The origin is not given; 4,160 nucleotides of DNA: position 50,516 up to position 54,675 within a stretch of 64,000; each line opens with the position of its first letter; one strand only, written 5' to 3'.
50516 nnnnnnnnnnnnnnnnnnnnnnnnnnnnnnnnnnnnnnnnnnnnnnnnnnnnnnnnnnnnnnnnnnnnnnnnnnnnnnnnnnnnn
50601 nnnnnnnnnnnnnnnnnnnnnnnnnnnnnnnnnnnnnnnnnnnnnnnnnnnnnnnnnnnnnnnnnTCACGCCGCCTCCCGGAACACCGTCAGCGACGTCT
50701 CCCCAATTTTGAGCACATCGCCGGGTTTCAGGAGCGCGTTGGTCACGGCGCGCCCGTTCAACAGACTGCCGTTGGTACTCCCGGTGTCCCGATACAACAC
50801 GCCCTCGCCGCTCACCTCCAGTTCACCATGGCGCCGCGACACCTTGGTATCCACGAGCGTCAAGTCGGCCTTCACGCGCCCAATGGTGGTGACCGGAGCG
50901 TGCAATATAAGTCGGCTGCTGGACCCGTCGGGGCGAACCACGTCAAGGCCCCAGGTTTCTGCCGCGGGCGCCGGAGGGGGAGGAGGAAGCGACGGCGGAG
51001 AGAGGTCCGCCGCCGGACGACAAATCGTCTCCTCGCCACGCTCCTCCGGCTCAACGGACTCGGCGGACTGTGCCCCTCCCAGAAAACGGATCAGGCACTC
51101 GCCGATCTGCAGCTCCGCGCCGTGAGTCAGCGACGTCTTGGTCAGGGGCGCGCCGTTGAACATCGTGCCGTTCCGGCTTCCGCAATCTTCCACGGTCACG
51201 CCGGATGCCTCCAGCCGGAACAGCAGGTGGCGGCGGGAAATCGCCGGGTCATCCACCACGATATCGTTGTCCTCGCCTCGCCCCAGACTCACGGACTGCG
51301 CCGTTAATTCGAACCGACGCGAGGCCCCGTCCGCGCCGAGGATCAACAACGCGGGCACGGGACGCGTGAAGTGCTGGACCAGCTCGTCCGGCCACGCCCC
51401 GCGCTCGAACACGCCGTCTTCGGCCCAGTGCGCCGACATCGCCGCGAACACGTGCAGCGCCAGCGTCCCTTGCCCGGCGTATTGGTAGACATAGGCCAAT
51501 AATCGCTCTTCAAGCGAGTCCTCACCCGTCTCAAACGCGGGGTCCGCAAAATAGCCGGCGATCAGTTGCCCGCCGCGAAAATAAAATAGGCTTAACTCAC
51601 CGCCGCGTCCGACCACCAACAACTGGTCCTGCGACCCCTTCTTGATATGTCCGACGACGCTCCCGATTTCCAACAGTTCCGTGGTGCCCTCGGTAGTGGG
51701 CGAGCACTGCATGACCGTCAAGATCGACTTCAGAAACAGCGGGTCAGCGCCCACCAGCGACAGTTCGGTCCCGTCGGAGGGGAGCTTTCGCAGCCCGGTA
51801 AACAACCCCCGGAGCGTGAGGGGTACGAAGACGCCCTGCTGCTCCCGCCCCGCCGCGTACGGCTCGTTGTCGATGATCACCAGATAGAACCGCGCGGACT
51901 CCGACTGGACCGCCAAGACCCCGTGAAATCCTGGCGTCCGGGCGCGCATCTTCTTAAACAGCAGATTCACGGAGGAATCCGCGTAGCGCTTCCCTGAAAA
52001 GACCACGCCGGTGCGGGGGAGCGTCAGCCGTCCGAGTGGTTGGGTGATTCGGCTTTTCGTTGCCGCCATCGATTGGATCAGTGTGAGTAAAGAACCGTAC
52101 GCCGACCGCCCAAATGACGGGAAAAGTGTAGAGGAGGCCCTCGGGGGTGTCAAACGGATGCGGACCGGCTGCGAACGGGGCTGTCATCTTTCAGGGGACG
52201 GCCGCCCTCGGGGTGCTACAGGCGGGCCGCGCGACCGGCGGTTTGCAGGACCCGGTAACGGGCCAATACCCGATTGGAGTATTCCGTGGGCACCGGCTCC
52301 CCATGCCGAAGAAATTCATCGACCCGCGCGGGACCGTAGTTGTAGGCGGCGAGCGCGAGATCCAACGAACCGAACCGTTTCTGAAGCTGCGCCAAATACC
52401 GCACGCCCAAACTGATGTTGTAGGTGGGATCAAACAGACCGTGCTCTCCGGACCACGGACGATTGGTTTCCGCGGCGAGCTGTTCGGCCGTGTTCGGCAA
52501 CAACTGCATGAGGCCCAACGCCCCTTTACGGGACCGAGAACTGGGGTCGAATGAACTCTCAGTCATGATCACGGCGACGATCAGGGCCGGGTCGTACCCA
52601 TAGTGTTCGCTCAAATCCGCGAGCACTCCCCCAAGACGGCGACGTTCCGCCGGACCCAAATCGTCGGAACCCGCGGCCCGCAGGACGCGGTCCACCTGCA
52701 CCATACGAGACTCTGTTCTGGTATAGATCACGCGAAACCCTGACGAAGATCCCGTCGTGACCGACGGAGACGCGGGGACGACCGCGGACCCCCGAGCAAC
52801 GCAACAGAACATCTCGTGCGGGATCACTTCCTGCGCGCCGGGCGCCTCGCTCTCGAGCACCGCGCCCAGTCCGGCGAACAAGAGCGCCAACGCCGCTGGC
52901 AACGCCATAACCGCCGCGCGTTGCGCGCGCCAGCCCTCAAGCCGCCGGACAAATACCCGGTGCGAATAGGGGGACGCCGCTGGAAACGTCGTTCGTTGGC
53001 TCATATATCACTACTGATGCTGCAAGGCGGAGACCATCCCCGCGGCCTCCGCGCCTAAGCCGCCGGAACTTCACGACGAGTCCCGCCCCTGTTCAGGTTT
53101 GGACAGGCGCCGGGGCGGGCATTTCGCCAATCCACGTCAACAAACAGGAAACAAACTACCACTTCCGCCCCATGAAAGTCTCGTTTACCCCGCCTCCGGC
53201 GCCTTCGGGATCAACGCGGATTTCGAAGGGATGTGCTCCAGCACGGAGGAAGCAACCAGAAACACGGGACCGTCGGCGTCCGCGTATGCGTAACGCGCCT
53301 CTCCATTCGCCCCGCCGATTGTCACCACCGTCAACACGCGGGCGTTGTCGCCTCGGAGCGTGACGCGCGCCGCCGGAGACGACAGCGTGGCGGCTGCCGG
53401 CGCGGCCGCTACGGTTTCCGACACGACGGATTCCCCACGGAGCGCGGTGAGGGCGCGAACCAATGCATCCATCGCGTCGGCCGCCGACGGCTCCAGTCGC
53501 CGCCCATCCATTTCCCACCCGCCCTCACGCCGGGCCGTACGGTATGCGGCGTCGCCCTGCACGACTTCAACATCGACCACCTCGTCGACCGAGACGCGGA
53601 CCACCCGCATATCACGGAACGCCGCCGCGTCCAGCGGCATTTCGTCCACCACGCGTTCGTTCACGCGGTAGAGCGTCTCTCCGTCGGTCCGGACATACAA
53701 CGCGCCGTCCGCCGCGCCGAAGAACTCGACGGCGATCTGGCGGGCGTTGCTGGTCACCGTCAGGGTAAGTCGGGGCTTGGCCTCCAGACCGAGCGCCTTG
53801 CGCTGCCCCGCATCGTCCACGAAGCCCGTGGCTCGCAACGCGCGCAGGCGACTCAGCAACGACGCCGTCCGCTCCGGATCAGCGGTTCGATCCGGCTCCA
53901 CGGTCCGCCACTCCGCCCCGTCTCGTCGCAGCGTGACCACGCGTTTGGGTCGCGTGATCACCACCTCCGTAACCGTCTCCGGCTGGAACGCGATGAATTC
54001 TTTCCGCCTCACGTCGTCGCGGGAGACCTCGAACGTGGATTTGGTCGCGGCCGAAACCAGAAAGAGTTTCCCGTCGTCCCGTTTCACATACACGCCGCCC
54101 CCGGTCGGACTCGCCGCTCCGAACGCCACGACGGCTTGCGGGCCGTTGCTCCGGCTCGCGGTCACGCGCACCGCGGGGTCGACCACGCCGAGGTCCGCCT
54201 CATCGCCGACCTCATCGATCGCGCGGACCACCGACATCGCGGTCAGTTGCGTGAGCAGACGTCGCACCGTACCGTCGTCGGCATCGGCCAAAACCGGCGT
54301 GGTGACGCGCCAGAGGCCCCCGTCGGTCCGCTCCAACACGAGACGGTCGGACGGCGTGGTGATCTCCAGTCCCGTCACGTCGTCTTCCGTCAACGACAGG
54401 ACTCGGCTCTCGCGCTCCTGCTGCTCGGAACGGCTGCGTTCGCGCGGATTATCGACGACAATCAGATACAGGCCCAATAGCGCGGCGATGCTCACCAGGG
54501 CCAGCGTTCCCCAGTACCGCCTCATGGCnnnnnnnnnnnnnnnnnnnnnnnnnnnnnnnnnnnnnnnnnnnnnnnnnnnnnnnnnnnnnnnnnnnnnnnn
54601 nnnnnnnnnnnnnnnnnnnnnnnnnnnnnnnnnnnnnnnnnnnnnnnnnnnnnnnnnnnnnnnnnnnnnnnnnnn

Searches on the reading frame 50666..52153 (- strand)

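Call 68: search_protein_families(library=pfam, proteins=[window:50666-52153:-], max_evalue=0.00001)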
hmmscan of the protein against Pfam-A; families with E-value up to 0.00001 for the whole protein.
window:50666-52153:- (495 aa): 2 families
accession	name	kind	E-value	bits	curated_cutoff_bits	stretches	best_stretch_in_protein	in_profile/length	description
PF00498.31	FHA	-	2.6e-33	114.7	20.7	2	288-351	1-67/67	FHA domain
PF16697.10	Yop-YscD_cpl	-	2.9e-32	111.2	33.2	2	277-357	8-90/94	Inner membrane component of T3SS, cytoplasmic domain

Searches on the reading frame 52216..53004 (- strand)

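Call 68: search_protein_families(library=pfam, proteins=[window:52216-53004:-], max_evalue=0.00001)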
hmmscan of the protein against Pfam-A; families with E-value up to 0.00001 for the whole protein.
window:52216-53004:- (262 aa): 1 family
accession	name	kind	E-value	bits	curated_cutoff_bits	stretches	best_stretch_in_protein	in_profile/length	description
PF01464.25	SLT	-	2.2e-28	98.6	21.3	1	132-230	7-103/117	Transglycosylase SLT domain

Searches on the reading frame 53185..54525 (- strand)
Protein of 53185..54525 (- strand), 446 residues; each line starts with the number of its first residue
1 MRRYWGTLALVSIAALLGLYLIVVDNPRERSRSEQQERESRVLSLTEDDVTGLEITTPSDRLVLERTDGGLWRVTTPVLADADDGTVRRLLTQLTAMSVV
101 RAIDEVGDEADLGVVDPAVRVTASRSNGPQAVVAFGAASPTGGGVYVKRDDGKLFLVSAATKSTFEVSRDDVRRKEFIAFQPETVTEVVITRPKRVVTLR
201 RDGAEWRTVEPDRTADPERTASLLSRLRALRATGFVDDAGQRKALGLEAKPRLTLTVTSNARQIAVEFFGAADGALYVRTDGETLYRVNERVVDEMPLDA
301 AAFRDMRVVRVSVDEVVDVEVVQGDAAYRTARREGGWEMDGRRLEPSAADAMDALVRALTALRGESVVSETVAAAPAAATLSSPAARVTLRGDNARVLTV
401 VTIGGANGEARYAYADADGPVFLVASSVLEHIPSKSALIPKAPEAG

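Call 68: search_protein_families(library=pfam, proteins=[window:53185-54525:-], max_evalue=0.00001)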
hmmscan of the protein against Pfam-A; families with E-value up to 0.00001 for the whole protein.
window:53185-54525:- (446 aa): 1 family
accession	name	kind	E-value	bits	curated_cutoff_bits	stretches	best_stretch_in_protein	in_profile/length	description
PF14238.11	DUF4340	-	4e-47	161.2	25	3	72-248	1-181/183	Domain of unknown function (DUF4340)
